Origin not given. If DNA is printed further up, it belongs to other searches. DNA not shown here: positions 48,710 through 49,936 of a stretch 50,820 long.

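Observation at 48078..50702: Macrodomain / DUF1848 Fe-S protein / SirTM sirtuin operon without GcvH-L or LplA2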

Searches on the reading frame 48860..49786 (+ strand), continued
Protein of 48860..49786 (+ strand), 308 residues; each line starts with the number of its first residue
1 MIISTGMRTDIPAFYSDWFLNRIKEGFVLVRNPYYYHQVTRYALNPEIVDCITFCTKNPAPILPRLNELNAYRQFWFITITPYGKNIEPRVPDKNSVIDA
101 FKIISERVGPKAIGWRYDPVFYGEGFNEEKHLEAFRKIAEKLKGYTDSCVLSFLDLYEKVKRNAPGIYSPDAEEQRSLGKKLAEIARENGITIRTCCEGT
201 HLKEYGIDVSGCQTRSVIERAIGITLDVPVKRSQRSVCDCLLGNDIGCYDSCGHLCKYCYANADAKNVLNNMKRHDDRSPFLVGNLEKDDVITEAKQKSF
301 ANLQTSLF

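Call 73: search_protein_families(library=ncbifam, proteins=[P0298, P0248, P0353, P0254, P0291], max_evalue=0.01)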
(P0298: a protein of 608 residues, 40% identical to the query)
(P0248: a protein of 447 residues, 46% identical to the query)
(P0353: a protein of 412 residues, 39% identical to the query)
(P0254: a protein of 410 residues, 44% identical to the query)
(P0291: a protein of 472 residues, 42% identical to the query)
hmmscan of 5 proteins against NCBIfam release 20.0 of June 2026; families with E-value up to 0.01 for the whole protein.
P0298 (608 aa): 2 families
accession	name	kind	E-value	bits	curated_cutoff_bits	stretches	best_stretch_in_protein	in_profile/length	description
TIGR04474.1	tcm_partner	subfamily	2.3e-50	172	53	1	326-590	2-252/263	three-Cys-motif partner protein TcmP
TIGR04470.1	rSAM_mob_pairB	equivalog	0.0055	16.1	410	0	236-267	10-41/285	radical SAM mobile pair protein B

P0248 (447 aa): 0 families

P0353 (412 aa): 3 families
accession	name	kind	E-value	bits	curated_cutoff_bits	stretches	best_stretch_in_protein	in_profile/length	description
NF045487.1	ASRP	equivalog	3.5e-06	25.9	300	1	282-408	335-459/593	archaea-specific SMC-related protein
TIGR02168.1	SMC_prok_B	equivalog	0.005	14.6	567.35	1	269-407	303-440/1181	chromosome segregation protein SMC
TIGR02169.1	SMC_prok_A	equivalog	0.0062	14.2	729.4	0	267-405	350-487/1165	chromosome segregation protein SMC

P0254 (410 aa): 3 families
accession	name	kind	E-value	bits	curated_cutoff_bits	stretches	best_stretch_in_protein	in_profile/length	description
TIGR01073.1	pcrA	equivalog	5.9e-09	34.8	911.2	1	285-355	654-724/725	DNA helicase PcrA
TIGR01075.1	uvrD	equivalog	2.1e-08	32.9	1144.45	1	294-356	653-715/715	DNA helicase II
NF008743.0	PRK11773.1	equivalog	2.9e-08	32.6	965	1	299-357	661-719/720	DNA helicase II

P0291 (472 aa): 7 families
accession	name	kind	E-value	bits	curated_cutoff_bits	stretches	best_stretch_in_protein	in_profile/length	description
NF002959.0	PRK03624.1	equivalog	9.6e-07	28.6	124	1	333-458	3-132/147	GNAT family acetyltransferase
TIGR01575.1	rimI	equivalog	1.5e-06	28.4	86.4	1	363-459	17-116/132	ribosomal protein S18-alanine N-acetyltransferase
NF007853.0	PRK10562.1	equivalog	2e-05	24.8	125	1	385-458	56-123/146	N-acetyltransferase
NF041716.1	HxA_phane_GNAT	equivalog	0.00016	21.6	250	1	396-458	78-143/152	cyclophane-containing RiPP N-acetyltransferase HaaN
NF040501.1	resist_ArsN2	equivalog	0.0007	19.2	125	1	399-460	46-106/133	arsenic resistance N-acetyltransferase ArsN2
NF007025.1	PRK09491.1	equivalog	0.004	17.1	173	0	406-459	67-123/145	ribosomal protein S18-alanine N-acetyltransferase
NF000108.1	AAC_2p_Ia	exception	0.0057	16.7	350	0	399-454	73-127/178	aminoglycoside N-acetyltransferase AAC(2')-Ia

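Call 77: search_protein_families(library=pfam, proteins=[window:48860-49783:+], max_evalue=10)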
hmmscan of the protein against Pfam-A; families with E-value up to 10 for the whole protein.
window:48860-49783:+ (308 aa): 2 families
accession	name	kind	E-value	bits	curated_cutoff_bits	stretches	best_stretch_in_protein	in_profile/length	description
PF08902.16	DUF1848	-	1.1e-98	330.7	30.5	1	2-261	1-262/262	Domain of unknown function (DUF1848)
PF01266.30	DAO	-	0.0066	16.4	27.9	1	99-214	69-187/353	FAD dependent oxidoreductase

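Call 78: search_dna_similar(query=window:48860-49783:+, collection=phages, mode=protein, max_evalue=0.001, max_rows=15)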
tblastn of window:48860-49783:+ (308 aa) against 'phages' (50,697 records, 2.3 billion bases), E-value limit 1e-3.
Records with a match: 8; places in all: 8; records where one place covers at least 80% of the query: 7.
Best place of each record, by identity: <60% 8.
By first word of the organism name: Bacteriophage 6; uncultured 2.
By host as written in the record: - 8.
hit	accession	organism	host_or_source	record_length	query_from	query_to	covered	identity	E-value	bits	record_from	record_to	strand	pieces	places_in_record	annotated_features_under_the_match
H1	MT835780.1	Bacteriophage sp.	human fecal samples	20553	1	308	100%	42.4%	4e-81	272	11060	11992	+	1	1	record has no annotation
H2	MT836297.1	Bacteriophage sp.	human fecal samples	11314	1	308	100%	41.8%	1e-74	254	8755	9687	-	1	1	record has no annotation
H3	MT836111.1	Bacteriophage sp.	human fecal samples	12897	1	308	100%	38.9%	8e-70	240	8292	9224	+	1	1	record has no annotation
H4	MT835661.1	Bacteriophage sp.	human fecal samples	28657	1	283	92%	32.2%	4e-40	154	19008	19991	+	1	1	record has no annotation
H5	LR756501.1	uncultured phage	metagenomic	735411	2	262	85%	32.0%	3e-33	134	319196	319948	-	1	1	record has no annotation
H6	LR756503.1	uncultured phage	metagenomic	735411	2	262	85%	32.0%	3e-33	134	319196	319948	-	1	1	record has no annotation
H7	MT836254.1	Bacteriophage sp.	human fecal samples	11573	1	275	89%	29.7%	7e-34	136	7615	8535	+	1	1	record has no annotation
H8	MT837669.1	Bacteriophage sp.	human fecal samples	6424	1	76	25%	53.9%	1e-20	97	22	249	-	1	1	record has no annotation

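Call 79: search_dna_similar(query=window:48860-49783:+, collection=plasmids, mode=protein, max_evalue=0.001, max_rows=25)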
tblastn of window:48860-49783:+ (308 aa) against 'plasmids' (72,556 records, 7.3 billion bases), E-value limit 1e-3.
Records with a match: 6; places in all: 6; records where one place covers at least 80% of the query: 4.
Best place of each record, by identity: <60% 6.
By first word of the organism name: Methanosphaera 2; Roseburia 1; Subdoligranulum 1; Planktothrix 1; Parabacteroides 1.
By predicted mobility (MOB-suite, as given by PLSDB): non-mobilizable 6.
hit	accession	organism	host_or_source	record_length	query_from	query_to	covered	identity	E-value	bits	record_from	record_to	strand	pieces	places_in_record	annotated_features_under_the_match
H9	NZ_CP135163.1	Roseburia sp. 831b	Sus scrofa domesticus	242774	1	307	100%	52.8%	6e-106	345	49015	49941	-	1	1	DUF1848 domain-containing protein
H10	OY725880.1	Subdoligranulum variabile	-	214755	1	308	100%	38.7%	1e-64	226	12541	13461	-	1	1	none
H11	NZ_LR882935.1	Planktothrix agardhii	-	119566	1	284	92%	33.4%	9e-50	184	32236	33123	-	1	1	DUF1848 domain-containing protein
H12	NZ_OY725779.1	Parabacteroides distasonis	-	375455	1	283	92%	31.7%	4e-37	147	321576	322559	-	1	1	DUF1848 domain-containing protein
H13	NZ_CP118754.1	Methanosphaera sp. ISO3-F5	-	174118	79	290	69%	37.7%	7e-41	158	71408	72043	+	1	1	DUF1848 family protein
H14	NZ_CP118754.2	Methanosphaera sp. ISO3-F5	Ovis aries,Ovine rumen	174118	79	290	69%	37.7%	7e-41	158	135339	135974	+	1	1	DUF1848 family protein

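Call 80: get_annotated_region(hit=H9, flank=5000)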
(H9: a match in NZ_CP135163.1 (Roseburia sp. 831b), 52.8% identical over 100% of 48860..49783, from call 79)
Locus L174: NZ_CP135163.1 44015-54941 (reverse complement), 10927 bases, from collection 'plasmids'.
description: Roseburia sp. 831b plasmid p_831b_unnamed1, complete sequence
organism: Roseburia sp. 831b (NCBI taxid 1261635)
taxonomy: Bacteria; Bacillota; Clostridia; Lachnospirales; Lachnospiraceae; Roseburia; Roseburia sp. 831b
host: -; source: Sus scrofa domesticus; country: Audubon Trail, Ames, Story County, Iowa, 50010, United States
typing (MOB-suite, as given by PLSDB): non-mobilizable
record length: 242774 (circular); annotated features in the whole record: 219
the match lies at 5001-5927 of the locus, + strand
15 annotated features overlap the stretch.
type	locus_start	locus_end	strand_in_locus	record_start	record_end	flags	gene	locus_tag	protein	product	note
CDS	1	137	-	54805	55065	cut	-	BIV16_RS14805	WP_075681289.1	DUF4160 domain-containing protein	-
CDS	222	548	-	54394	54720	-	-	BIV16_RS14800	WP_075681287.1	helix-turn-helix domain-containing protein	-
CDS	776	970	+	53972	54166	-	acgA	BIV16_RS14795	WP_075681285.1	ACGX-repeat peptide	-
CDS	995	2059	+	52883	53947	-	acgM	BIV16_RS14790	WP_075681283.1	radical SAM/SPASM domain protein, ACGX system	-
CDS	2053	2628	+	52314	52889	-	-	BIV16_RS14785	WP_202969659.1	nitroreductase family protein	-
CDS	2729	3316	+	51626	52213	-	-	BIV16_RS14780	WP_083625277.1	4Fe-4S binding protein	-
CDS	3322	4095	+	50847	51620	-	-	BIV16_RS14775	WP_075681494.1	protein-ADP-ribose hydrolase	-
CDS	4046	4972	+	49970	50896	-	-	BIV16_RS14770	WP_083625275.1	Sir2 silent information regulator family NAD-dependent deacetylase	-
CDS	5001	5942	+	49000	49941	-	-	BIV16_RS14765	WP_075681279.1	DUF1848 domain-containing protein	-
CDS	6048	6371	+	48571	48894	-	-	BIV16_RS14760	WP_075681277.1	type II toxin-antitoxin system Phd/YefM family antitoxin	-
CDS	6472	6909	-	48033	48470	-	-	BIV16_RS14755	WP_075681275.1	MerR family transcriptional regulator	GO:0006355 - regulation of DNA-templated transcription [Evidence IEA]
CDS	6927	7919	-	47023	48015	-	-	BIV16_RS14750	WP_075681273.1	aldo/keto reductase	-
CDS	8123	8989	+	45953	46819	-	-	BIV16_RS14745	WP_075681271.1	radical SAM protein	-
CDS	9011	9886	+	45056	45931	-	-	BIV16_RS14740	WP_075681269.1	ARMT1-like domain-containing protein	-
CDS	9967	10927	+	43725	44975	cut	-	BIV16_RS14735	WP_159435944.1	HD domain-containing phosphohydrolase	-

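Call 86: find_homologous_proteins(query=P0254, max_evalue=1e-10)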
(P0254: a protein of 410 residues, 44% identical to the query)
Query P0254 (410 aa): 8000 proteins with E <= 1e-10 among 8000 candidates; the best 120 are listed.
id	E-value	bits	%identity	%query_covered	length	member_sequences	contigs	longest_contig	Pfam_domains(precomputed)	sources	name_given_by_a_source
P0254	2.0e-278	941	100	100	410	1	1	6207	PF21196.4,PF08902.17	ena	-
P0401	1.0e-200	685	98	74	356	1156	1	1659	PF08902.17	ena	-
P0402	2.7e-196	671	96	73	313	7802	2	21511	PF08902.17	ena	-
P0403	1.6e-195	668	96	74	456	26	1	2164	PF08902.17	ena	-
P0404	9.6e-191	652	92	74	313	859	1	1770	PF08902.17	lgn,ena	-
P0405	7.5e-190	649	89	76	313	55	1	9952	PF08902.17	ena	-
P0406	1.4e-189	648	91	75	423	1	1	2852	PF08902.17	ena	-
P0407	1.6e-187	642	92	73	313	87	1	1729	PF08902.17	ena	-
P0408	4.6e-183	627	86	76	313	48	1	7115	PF08902.17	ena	-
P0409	2.0e-182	625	85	76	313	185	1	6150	PF08902.17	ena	-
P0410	1.7e-180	619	87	74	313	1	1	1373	PF08902.17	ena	-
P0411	1.7e-178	612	85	74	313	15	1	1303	PF08902.17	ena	-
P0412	4.0e-178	611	86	73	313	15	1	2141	PF08902.17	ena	-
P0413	2.0e-177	608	84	74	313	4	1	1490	PF08902.17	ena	-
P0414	9.8e-177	606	85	73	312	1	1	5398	PF08902.17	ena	-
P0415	3.1e-176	605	85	73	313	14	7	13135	PF08902.17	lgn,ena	-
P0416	5.4e-176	604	85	74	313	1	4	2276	PF08902.17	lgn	-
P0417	5.6e-176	604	84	73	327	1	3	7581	PF08902.17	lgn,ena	-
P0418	6.9e-176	603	84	74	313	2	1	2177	PF08902.17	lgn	-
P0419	8.5e-176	603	86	73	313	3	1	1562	PF08902.17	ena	-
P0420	9.3e-176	603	86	73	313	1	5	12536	PF08902.17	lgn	-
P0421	1.2e-175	603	86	73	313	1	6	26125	PF08902.17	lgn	-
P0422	1.6e-175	602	86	73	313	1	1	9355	PF08902.17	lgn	-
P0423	1.7e-175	602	86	73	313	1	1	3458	PF08902.17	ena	-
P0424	1.8e-175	602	85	73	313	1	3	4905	PF08902.17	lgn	-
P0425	4.0e-175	601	85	73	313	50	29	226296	PF08902.17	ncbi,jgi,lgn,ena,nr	ncbi:MAG: DUF1848 domain-containing protein [Eubacterium sp.]|nr:DUF1848 domain-containing protein [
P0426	6.8e-175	600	85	73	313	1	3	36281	PF08902.17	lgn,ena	-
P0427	2.0e-174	599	85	73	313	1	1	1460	PF08902.17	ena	-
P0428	5.6e-174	597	84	74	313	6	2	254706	PF08902.17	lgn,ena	-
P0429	2.6e-173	595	80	76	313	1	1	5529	PF08902.17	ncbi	-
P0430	5.7e-173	594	84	73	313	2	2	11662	PF08902.17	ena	-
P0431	5.9e-172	590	84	72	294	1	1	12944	PF08902.17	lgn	-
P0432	7.2e-172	590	85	73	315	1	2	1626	PF08902.17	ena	-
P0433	9.6e-172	590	79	76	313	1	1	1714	PF08902.17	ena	-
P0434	1.6e-171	589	84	73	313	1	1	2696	PF08902.17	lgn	-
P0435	4.3e-170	584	82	74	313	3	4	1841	PF08902.17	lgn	-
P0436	4.8e-170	584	82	73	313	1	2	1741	PF08902.17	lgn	-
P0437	5.4e-170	584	82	73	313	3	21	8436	PF08902.17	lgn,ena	-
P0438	6.1e-170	584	82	73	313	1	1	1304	PF08902.17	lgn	-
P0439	6.5e-170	584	82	73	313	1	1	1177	PF08902.17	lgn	-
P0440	6.5e-170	584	82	73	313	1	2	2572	PF08902.17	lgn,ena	-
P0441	7.6e-170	584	82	73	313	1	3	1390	PF08902.17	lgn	-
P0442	8.9e-170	583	82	73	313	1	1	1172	PF08902.17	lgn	-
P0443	9.5e-170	583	82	73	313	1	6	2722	PF08902.17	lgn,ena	-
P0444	1.0e-169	583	82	73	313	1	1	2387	PF08902.17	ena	-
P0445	1.1e-169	583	82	73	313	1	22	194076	PF08902.17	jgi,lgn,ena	-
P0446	1.2e-169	583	82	73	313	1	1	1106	PF08902.17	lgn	-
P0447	1.2e-169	583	82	73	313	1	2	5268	PF08902.17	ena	-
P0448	1.3e-169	583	82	73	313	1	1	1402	PF08902.17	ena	-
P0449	1.3e-169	583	82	73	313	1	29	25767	PF08902.17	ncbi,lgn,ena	-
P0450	1.3e-169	583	82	73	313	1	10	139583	PF08902.17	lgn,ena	-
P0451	1.3e-169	583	82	73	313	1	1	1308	PF08902.17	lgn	-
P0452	1.4e-169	583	82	73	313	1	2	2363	PF08902.17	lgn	-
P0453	1.5e-169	583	82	73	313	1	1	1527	PF08902.17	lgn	-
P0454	1.6e-169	582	82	73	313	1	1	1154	PF08902.17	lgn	-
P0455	1.7e-169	582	82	73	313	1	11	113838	PF08902.17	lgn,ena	-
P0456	1.8e-169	582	82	73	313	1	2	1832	PF08902.17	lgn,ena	-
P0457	1.8e-169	582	82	73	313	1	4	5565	PF08902.17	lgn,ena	-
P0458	1.8e-169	582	82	73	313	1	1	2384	PF08902.17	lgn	-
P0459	1.8e-169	582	82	73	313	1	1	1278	PF08902.17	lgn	-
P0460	2.1e-169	582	82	73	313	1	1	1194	PF08902.17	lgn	-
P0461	2.1e-169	582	82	73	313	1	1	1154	PF08902.17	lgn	-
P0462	2.2e-169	582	82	73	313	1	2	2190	PF08902.17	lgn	-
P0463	2.2e-169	582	81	73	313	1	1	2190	PF08902.17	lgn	-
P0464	2.2e-169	582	82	73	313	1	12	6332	PF08902.17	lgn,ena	-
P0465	2.4e-169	582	82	73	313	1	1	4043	PF08902.17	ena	-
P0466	2.4e-169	582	82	73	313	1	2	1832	PF08902.17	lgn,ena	-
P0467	2.5e-169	582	82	73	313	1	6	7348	PF08902.17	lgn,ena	-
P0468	2.6e-169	582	82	73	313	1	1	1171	PF08902.17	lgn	-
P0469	2.6e-169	582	81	73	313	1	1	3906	PF08902.17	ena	-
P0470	2.8e-169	582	81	73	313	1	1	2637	PF08902.17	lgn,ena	-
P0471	3.0e-169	582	81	73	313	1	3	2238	PF08902.17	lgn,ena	-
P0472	3.2e-169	581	82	73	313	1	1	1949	PF08902.17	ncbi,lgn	-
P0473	3.2e-169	581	82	73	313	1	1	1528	PF08902.17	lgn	-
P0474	3.2e-169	581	82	73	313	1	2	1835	PF08902.17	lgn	-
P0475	3.3e-169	581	82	73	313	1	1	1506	PF08902.17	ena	-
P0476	3.4e-169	581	81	73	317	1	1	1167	PF08902.17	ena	-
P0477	3.4e-169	581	82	73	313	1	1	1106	PF08902.17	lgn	-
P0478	3.4e-169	581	82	73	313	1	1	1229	PF08902.17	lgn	-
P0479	3.4e-169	581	81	73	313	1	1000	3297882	PF08902.17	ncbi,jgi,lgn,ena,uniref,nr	ncbi:DUF1848 domain-containing protein [Anaerobutyricum hallii]|jgi:hypothetical protein|uniref:DUF1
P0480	3.4e-169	581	82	73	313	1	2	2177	PF08902.17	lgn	-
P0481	3.4e-169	581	81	73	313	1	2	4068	PF08902.17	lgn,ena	-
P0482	3.6e-169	581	81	73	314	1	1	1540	PF08902.17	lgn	-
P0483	3.7e-169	581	81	73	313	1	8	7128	PF08902.17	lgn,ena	-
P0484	3.7e-169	581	81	73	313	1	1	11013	PF08902.17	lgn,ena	-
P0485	4.3e-169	581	81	73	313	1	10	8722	PF08902.17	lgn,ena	-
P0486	4.6e-169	581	81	73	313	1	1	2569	PF08902.17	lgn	-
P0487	4.6e-169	581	81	73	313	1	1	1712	PF08902.17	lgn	-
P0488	4.8e-169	581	81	73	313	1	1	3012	PF08902.17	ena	-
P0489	4.8e-169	581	81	73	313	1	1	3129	PF08902.17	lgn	-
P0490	5.0e-169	581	82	73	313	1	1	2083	PF08902.17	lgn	-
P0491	5.3e-169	581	81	73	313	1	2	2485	PF08902.17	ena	-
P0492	5.3e-169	581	81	73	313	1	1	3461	PF08902.17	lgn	-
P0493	5.4e-169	581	82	73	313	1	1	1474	PF08902.17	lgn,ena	-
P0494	5.4e-169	581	81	73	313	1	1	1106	PF08902.17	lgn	-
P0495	5.5e-169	581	81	74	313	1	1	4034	PF08902.17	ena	-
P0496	5.6e-169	581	81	73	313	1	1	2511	PF08902.17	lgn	-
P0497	5.6e-169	581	81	73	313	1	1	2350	PF08902.17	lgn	-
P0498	5.6e-169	581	81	73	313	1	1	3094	PF08902.17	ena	-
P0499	6.0e-169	581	82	73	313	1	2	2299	PF08902.17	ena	-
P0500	7.1e-169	580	81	73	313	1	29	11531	PF08902.17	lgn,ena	-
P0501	7.1e-169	580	81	73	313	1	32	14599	PF08902.17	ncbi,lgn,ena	-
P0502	7.1e-169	580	82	73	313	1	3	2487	PF08902.17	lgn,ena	-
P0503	7.1e-169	580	82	73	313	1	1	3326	PF08902.17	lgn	-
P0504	7.6e-169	580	81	73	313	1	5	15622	PF08902.17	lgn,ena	-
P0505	7.6e-169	580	81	73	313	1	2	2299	PF08902.17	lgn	-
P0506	7.6e-169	580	81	73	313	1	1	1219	PF08902.17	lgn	-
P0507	8.1e-169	580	81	73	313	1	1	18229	PF08902.17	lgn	-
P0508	8.3e-169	580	82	73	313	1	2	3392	PF08902.17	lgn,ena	-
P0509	8.3e-169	580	81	73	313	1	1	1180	PF08902.17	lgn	-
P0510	8.7e-169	580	82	73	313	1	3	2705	PF08902.17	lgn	-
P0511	8.8e-169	580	82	73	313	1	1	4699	PF08902.17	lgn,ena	-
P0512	9.5e-169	580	81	73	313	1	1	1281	PF08902.17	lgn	-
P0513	9.6e-169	580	81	73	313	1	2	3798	PF08902.17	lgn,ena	-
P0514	9.8e-169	580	81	73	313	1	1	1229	PF08902.17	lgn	-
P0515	1.0e-168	580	82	73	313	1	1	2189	PF08902.17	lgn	-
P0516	1.0e-168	580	81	73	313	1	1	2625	PF08902.17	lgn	-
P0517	1.1e-168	580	82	73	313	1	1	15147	PF08902.17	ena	-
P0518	1.1e-168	580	82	73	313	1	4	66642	PF08902.17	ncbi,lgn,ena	-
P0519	1.2e-168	580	81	73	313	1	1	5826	PF08902.17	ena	-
